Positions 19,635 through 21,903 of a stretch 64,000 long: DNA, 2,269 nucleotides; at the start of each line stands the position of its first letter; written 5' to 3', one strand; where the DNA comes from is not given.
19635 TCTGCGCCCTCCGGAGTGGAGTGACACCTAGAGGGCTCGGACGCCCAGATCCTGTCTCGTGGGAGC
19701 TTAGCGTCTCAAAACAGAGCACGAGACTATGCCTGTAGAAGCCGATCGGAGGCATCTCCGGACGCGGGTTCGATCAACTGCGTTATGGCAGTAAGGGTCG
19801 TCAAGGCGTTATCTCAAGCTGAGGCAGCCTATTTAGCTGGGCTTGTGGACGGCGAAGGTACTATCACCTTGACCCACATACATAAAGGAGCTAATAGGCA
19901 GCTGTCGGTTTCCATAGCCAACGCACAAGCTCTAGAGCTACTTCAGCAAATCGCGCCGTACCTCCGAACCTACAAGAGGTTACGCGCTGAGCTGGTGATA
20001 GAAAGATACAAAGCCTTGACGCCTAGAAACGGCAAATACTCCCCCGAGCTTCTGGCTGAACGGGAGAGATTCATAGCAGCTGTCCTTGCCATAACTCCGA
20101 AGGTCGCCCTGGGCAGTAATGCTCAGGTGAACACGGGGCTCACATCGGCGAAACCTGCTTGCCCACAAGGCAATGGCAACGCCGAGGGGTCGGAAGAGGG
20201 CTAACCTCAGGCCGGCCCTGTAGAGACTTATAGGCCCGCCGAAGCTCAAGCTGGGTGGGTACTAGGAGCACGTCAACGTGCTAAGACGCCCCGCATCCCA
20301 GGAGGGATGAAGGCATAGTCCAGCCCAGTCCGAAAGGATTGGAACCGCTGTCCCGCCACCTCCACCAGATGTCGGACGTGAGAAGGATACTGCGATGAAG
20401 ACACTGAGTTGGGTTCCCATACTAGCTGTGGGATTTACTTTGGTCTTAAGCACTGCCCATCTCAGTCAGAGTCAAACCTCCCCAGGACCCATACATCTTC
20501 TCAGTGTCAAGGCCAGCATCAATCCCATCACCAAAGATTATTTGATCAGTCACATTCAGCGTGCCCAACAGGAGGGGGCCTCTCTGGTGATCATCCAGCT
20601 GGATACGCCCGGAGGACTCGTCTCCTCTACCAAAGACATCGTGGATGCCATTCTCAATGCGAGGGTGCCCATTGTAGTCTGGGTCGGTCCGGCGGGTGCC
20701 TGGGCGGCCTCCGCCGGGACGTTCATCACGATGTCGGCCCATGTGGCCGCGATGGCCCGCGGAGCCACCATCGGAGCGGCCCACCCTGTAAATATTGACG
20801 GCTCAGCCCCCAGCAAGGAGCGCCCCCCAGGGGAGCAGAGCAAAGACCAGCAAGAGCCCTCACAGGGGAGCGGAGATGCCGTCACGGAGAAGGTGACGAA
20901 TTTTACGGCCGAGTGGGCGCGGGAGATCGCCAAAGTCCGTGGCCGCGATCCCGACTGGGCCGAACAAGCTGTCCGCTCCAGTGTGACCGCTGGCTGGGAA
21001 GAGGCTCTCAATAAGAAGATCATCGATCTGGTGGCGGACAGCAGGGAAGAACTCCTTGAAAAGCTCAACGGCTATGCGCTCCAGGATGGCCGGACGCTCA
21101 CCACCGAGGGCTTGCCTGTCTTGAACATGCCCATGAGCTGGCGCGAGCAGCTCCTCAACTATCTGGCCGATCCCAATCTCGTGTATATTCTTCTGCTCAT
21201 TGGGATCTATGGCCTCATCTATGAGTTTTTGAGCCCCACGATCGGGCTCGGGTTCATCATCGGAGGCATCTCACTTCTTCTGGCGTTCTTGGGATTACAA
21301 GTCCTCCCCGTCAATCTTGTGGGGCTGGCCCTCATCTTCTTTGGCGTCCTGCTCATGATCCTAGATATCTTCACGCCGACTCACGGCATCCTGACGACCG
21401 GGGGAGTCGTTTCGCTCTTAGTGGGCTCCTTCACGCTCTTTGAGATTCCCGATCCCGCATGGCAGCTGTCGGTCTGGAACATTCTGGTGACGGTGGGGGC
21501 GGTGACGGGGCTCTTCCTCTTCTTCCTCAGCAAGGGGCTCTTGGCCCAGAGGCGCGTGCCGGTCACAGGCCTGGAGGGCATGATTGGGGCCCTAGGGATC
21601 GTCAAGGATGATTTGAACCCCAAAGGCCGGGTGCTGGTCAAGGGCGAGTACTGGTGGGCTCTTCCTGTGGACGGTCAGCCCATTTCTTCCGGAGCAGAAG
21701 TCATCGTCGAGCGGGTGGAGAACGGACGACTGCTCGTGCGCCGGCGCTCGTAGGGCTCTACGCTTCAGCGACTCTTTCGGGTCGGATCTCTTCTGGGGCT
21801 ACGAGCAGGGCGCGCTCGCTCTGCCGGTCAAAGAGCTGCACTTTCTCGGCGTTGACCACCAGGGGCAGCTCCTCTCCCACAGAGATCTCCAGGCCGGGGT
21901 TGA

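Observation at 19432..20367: tmRNA gene interrupted in its T-loop by a 576-nt group I intron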

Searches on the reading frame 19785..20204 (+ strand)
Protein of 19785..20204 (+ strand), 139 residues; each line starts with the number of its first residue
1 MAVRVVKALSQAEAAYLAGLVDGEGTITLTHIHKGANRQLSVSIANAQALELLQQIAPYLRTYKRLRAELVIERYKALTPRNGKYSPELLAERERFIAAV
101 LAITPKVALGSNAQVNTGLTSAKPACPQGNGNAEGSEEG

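Call 7: search_protein_families(library=pfam, proteins=[window:19785-20204:+], max_evalue=1)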
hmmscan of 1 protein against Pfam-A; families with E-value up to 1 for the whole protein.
window:19785-20204:+ (139 aa): 3 families
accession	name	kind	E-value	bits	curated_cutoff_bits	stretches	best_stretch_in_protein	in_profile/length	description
PF14528.11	LAGLIDADG_3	-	0.0053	17.4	22.5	1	13-60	3-43/82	LAGLIDADG-like domain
PF00961.24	LAGLIDADG_1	-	0.006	17.9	23.1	1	17-62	1-52/102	LAGLIDADG endonuclease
PF05204.19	Hom_end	-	0.17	12.4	21.1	1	15-57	16-53/110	Homing endonuclease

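Call 13: find_homologous_proteins(query=window:19785-20201:+, max_evalue=0.001)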
Query window:19785-20201:+ (139 aa): 343 proteins with E <= 0.001 among 512 candidates; the best 120 are listed.
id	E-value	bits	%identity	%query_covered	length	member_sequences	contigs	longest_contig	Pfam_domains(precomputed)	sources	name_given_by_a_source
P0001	4.6e-81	287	100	100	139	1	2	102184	-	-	-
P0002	4.6e-59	216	65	95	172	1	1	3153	-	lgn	-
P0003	1.5e-56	208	63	95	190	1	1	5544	-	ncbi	-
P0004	2.2e-49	185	58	98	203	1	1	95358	-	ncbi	-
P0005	1.8e-34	136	45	100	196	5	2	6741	PF14528.12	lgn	-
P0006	2.3e-34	136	46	96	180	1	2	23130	PF14528.12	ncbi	-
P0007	1.1e-33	134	45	98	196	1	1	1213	PF14528.12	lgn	-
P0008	2.5e-33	133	44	96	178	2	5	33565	PF14528.12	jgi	jgi:hypothetical protein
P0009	5.8e-33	132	42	96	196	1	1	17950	PF14528.12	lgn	-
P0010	2.9e-32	129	50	67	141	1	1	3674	PF00961.25,PF14528.12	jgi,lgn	-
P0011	1.5e-31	127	45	74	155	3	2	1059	PF14528.12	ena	-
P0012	1.5e-31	127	43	96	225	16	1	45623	PF14528.12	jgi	jgi:hypothetical protein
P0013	1.4e-29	121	44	72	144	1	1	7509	PF00961.25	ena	-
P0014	1.7e-29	120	48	73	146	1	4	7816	PF00961.25,PF14528.12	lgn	-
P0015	6.6e-29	118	47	71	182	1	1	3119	-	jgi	jgi:hypothetical protein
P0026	1.2e-27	114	45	74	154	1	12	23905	PF14528.12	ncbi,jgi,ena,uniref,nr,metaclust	ncbi:MAG: hypothetical protein A3D65_01100 [Candidatus Lloydbacteria bacterium RIFCSPHIGHO2_02_FULL_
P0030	2.8e-27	113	48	63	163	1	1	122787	-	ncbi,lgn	ncbi:MAG: hypothetical protein ABIQ86_14880 [Steroidobacteraceae bacterium]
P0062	6.0e-26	109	43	71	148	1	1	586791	-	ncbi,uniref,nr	ncbi:LAGLIDADG family homing endonuclease [Parahaliea mediterranea]|uniref:LAGLIDADG family homing e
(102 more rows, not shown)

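Call 15: find_encoding_contigs(protein=P0004, flank=3000, max_places=3)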
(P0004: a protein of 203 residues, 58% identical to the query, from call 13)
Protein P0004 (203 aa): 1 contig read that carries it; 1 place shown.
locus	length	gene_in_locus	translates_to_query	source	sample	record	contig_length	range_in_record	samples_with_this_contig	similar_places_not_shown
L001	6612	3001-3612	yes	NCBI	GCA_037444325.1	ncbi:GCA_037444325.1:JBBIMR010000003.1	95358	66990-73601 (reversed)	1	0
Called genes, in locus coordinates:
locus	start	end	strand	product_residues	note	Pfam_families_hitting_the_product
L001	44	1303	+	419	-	PF01406:tRNA-synt_1e, PF09334:tRNA-synt_1g (faint), PF23493:CysS_C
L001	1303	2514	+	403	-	PF03453:MoeA_N, PF00994:MoCF_biosynth, PF03454:MoeA_C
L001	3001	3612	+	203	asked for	-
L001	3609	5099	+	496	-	PF25145:NfeD1b_N, PF24961:NfeD_membrane, PF01957:NfeD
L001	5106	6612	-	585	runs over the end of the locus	PF00004:AAA (faint), PF01935:DUF87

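Call 16: find_encoding_contigs(protein=P0003, flank=3000, max_places=3)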
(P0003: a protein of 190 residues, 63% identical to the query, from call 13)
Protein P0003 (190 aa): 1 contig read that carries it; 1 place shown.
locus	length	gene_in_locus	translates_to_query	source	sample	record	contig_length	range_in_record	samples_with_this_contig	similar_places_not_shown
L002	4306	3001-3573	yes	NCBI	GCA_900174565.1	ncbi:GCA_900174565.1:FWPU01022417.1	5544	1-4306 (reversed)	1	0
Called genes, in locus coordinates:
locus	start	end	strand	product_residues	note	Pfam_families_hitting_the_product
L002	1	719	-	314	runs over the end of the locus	PF02899:Phage_int_SAM_1, PF18644:Phage_int_SAM_6 (faint), PF00589:Phage_integrase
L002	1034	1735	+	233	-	-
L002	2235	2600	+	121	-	PF04892:VanZ-LLP1 (weak)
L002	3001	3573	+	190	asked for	-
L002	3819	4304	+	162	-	?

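Call 17: find_encoding_contigs(protein=P0002, flank=3000, max_places=3)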
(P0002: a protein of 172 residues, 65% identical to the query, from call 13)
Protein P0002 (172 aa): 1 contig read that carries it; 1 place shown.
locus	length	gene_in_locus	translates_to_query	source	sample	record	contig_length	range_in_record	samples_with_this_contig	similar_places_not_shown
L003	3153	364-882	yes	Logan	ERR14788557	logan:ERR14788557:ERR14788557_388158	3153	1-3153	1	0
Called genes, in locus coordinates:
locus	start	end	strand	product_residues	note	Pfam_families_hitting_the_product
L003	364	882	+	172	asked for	-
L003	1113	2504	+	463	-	PF25145:NfeD1b_N, PF24961:NfeD_membrane, PF01957:NfeD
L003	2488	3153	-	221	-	?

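Call 18: find_encoding_contigs(protein=P0006, flank=3000, max_places=2)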
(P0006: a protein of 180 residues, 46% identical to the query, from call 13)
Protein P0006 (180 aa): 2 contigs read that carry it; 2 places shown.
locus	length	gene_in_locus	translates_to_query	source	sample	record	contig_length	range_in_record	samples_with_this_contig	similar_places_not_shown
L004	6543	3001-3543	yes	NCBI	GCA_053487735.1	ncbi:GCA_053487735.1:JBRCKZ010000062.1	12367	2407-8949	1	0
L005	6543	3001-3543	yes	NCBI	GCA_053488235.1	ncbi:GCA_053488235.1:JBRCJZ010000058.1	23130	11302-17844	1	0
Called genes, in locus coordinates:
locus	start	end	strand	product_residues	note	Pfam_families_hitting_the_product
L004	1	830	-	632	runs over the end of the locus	PF26549:Tricorn_N (faint)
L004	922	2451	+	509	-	PF00501:AMP-binding, PF13193:AMP-binding_C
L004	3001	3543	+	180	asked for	PF14528:LAGLIDADG_3 (weak)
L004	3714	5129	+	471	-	PF25145:NfeD1b_N, PF24961:NfeD_membrane, PF01957:NfeD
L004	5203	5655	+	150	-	-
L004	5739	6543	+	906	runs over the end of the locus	PF00082:Peptidase_S8, PF19190:BACON_2 (weak)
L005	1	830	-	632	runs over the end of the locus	PF26549:Tricorn_N (faint)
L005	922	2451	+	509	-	PF00501:AMP-binding, PF13193:AMP-binding_C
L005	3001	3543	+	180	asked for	PF14528:LAGLIDADG_3 (weak)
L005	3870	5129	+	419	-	PF25145:NfeD1b_N, PF24961:NfeD_membrane, PF01957:NfeD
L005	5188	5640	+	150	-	-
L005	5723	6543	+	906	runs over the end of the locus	PF00082:Peptidase_S8, PF19190:BACON_2 (weak)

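Call 19: find_encoding_contigs(protein=P0008, flank=3000, max_places=3)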
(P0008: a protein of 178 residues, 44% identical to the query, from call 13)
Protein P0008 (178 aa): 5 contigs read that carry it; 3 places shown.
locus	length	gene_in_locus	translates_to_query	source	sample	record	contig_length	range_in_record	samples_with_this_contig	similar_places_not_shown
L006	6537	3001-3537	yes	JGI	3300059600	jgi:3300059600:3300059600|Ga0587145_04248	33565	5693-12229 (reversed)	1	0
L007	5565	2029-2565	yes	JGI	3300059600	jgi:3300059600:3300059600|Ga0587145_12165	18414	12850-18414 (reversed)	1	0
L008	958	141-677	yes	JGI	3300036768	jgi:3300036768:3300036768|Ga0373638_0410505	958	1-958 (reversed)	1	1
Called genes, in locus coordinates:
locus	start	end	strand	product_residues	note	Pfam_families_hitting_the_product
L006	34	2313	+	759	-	PF00932:LTD, PF00404:Dockerin_1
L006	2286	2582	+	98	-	-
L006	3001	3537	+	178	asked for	PF14528:LAGLIDADG_3 (weak)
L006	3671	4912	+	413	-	PF25145:NfeD1b_N, PF24961:NfeD_membrane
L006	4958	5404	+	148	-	-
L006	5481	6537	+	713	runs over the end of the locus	PF00082:Peptidase_S8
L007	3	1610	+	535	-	?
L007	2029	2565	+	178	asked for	PF14528:LAGLIDADG_3 (weak)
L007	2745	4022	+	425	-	PF25145:NfeD1b_N, PF24961:NfeD_membrane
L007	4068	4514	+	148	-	-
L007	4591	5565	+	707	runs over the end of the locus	PF00082:Peptidase_S8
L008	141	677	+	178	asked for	PF14528:LAGLIDADG_3 (weak)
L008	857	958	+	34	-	?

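Call 20: find_encoding_contigs(protein=P0012, flank=3000, max_places=2)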
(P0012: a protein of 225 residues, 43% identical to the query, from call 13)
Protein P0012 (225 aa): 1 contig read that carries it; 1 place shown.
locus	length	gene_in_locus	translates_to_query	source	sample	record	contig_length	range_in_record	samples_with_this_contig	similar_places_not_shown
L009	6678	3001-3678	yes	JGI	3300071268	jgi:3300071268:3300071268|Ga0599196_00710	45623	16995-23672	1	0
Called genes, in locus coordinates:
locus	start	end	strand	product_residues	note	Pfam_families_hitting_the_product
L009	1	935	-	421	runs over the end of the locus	PF01839:FG-GAP (faint), PF13517:FG-GAP_3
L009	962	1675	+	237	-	PF01931:NTPase_I-T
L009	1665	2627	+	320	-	PF00884:Sulfatase, PF01663:Phosphodiest, PF01676:Metalloenzyme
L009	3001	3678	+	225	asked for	PF14528:LAGLIDADG_3 (weak)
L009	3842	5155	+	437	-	PF25145:NfeD1b_N, PF24961:NfeD_membrane, PF01957:NfeD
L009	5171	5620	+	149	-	-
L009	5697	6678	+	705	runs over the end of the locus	PF00082:Peptidase_S8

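Call 21: find_encoding_contigs(protein=P0005, flank=3000, max_places=2)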
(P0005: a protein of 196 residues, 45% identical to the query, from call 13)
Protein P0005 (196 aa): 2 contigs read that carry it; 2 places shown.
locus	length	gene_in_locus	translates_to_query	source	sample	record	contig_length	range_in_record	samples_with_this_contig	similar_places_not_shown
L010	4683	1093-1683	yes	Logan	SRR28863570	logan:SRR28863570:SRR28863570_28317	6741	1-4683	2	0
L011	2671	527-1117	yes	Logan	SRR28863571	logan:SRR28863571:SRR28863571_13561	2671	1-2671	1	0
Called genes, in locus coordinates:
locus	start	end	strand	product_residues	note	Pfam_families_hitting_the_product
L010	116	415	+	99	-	-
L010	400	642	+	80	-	PF10049:DUF2283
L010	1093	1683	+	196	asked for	PF14528:LAGLIDADG_3 (weak)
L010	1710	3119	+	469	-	PF25145:NfeD1b_N, PF24961:NfeD_membrane, PF01957:NfeD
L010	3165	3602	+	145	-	-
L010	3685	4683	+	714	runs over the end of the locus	PF00082:Peptidase_S8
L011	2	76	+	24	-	?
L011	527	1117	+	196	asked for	PF14528:LAGLIDADG_3 (weak)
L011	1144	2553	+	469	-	PF25145:NfeD1b_N, PF24961:NfeD_membrane, PF01957:NfeD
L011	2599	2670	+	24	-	?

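Call 22: find_encoding_contigs(protein=P0009, flank=3000, max_places=2)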
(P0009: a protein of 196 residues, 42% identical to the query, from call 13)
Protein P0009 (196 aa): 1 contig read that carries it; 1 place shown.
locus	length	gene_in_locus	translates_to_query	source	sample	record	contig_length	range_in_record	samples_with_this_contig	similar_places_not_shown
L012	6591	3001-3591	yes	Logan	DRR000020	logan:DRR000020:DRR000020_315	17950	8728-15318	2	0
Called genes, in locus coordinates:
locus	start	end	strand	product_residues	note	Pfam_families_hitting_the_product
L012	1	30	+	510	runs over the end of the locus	PF00501:AMP-binding, PF13193:AMP-binding_C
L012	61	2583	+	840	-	PF00932:LTD, PF00404:Dockerin_1 (weak)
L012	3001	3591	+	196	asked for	PF14528:LAGLIDADG_3 (weak)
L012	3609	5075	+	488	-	PF25145:NfeD1b_N, PF24961:NfeD_membrane, PF01957:NfeD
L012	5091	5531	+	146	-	-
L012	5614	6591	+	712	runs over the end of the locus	PF00082:Peptidase_S8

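Call 41: find_encoding_contigs(protein=P0062, flank=1500, max_places=2)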
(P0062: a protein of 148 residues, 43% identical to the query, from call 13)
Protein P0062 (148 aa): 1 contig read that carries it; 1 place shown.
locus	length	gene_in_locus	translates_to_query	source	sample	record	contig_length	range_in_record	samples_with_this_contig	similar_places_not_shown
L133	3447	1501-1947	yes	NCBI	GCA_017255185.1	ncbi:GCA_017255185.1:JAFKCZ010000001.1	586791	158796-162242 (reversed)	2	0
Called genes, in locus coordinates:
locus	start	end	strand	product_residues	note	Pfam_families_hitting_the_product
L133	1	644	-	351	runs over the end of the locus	PF02615:Ldh_2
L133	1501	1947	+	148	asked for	-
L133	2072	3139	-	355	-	PF12146:Hydrolase_4 (weak), PF00561:Abhydrolase_1, PF12697:Abhydrolase_6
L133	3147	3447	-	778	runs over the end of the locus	PF07715:Plug, PF25183:OMP_b-brl_4 (faint), PF00593:TonB_dep_Rec_b-barrel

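Call 42: find_encoding_contigs(protein=P0026, flank=1500, max_places=2)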
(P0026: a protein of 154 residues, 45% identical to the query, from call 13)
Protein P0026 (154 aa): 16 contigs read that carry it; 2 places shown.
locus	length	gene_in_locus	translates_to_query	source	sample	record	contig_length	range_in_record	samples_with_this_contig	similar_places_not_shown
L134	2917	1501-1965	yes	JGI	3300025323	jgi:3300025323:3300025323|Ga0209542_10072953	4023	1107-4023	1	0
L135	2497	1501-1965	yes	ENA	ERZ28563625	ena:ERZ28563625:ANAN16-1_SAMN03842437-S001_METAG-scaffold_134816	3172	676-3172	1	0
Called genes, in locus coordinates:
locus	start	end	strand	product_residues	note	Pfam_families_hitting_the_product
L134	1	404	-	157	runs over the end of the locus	PF02498:Bro-N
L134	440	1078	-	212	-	-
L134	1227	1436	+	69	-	-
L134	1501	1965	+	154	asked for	PF14528:LAGLIDADG_3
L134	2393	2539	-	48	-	-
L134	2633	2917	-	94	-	?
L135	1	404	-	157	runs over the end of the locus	PF02498:Bro-N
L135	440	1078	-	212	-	-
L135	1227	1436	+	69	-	-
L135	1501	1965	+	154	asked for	PF14528:LAGLIDADG_3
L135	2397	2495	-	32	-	?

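Call 43: find_encoding_contigs(protein=P0030, flank=1500, max_places=2)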
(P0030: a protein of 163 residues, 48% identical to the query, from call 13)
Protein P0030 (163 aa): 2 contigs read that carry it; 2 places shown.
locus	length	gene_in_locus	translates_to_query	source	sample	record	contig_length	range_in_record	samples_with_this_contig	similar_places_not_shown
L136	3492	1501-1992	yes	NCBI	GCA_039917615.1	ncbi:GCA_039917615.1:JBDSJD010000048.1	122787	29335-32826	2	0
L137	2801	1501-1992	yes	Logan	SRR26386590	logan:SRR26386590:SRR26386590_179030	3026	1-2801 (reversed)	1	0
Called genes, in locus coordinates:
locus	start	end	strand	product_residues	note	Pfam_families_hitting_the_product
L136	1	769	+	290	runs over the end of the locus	PF04055:Radical_SAM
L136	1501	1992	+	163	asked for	-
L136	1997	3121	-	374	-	PF13776:DUF4172, PF02661:Fic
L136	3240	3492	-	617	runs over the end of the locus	PF17773:UPF0176_N, PF00581:Rhodanese, PF00849:PseudoU_synth_2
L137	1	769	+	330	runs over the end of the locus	?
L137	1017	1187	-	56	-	-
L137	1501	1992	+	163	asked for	-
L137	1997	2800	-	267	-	?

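Call 61: search_solved_structures(query=A1, max_evalue=0.01, show_alignments=1)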
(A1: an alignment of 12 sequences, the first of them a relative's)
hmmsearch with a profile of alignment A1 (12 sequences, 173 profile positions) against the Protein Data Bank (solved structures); distinct sequences matched with E-value up to 0.01: 37.
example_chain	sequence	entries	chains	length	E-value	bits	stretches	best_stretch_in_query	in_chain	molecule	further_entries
3fd2_A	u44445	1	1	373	2.5e-10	43.6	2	6-109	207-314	Site-specific DNA endonuclease I-MsoI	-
3mx9_A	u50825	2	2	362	1.4e-08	37.9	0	15-127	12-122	Protein scV3V2(G19S) | scV3V2(G19S)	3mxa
1mow_A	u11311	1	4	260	1.3e-07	34.8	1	14-116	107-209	chimera of homing endonuclease I-DmoI and DNA endonuclease I-CreI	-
2ab5_A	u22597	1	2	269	1.2e-05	28.4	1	14-88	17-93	mRNA maturase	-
1u0d_A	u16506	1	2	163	5.8e-05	26.2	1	15-117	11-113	DNA endonuclease I-CreI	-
1t9j_A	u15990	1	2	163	0.00011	25.3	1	15-117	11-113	DNA endonuclease I-CreI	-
1u0c_A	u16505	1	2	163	0.00014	25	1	15-117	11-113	DNA endonuclease I-CreI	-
2xe0_B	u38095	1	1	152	0.00018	24.6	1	16-140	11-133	I-CREI V2V3 VARIANT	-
1m5x_A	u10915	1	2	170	0.0003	23.9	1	7-110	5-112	DNA endonuclease I-MsoI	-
6fb8_A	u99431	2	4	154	0.00035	23.7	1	16-116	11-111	DNA endonuclease I-CreI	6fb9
4aae_A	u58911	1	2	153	0.00037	23.6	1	16-116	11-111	DNA ENDONUCLEASE I-CREI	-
4aab_A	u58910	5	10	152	0.00037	23.6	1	16-116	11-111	DNA ENDONUCLEASE I-CREI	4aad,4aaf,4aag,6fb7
3e54_A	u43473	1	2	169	0.00043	23.4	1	14-96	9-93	RRNA intron-encoded endonuclease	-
1n3e_A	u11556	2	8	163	0.00044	23.3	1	15-117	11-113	DNA endonuclease I-CreI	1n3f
2o7m_A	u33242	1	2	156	0.00047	23.2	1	15-116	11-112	DNA endonuclease I-CreI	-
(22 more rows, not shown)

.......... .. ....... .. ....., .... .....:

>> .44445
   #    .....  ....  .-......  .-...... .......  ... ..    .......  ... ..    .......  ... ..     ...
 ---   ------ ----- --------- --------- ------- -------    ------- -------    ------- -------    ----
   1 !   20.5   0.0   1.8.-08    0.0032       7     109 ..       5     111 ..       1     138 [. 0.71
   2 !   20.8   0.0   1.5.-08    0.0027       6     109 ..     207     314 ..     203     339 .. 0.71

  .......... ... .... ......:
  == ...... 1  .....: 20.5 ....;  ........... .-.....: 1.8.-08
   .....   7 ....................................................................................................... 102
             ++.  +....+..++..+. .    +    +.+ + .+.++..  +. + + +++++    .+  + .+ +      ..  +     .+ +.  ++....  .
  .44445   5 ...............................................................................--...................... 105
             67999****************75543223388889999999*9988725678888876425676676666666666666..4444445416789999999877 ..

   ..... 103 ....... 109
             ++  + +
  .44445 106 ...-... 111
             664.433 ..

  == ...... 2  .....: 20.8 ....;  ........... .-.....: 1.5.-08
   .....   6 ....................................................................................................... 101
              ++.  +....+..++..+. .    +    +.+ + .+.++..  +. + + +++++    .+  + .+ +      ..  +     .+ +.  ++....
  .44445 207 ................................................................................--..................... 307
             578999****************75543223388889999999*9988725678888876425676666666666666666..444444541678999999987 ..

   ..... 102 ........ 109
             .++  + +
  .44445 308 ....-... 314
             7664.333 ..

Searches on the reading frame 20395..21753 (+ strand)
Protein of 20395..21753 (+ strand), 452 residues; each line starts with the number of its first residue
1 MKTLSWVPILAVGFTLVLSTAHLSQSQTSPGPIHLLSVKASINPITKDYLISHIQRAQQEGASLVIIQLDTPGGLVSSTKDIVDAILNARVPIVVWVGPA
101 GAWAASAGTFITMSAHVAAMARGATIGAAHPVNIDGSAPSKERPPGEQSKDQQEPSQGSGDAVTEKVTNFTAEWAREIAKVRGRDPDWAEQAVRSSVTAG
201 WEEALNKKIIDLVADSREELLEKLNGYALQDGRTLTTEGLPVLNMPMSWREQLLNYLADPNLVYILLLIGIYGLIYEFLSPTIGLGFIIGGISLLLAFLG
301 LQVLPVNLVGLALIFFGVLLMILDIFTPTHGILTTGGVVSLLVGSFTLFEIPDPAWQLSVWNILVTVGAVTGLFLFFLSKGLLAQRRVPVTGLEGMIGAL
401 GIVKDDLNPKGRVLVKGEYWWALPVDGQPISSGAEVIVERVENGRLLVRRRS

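Call 57: search_protein_families(library=pfam, proteins=[window:20395-21753:+], max_evalue=0.00001)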
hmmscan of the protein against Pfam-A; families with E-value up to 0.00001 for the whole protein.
window:20395-21753:+ (452 aa): 3 families
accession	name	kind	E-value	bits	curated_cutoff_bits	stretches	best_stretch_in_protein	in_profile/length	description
PF24961.1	NfeD_membrane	-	1.1e-24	87.2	26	1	261-377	1-115/119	NfeD integral membrane domain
PF25145.1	NfeD1b_N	-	4e-20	72.7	40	1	34-140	3-106/189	NfeD1b, N-terminal domain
PF01957.25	NfeD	-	7.2e-14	52.2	29.1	1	394-450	2-57/57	NfeD-like C-terminal, partner-binding domain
